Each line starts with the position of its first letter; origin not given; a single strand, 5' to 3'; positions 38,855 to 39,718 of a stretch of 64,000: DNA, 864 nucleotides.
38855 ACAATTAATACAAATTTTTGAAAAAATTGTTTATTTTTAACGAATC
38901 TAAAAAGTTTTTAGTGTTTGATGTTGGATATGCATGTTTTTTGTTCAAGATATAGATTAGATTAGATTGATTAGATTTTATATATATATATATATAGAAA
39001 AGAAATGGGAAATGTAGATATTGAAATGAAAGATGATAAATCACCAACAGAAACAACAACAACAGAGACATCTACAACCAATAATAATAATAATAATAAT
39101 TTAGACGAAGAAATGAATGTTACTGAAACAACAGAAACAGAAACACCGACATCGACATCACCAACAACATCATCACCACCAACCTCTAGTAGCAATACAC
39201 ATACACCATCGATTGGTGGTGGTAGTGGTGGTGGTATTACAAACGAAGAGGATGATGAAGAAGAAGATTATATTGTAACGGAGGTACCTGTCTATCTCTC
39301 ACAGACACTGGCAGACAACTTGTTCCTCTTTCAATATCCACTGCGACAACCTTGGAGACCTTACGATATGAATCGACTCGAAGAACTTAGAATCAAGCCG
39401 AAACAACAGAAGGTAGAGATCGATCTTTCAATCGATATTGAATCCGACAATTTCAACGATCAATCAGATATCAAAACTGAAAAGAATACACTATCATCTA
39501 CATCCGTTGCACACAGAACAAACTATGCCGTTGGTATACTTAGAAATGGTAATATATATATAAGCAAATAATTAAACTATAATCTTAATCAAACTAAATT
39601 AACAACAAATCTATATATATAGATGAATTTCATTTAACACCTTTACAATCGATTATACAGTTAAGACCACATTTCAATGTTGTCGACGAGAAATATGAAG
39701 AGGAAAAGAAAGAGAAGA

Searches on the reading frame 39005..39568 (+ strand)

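Call 56: search_protein_families(library=pfam, proteins=[window:39005-39568:+], max_evalue=0.001)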
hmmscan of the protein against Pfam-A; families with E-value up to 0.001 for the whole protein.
window:39005-39568:+ (188 aa): 1 family
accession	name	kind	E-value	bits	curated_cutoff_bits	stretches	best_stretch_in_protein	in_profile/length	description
PF04801.18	RPC5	-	4.2e-33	115.7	23.1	1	86-187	1-123/429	RPC5 protein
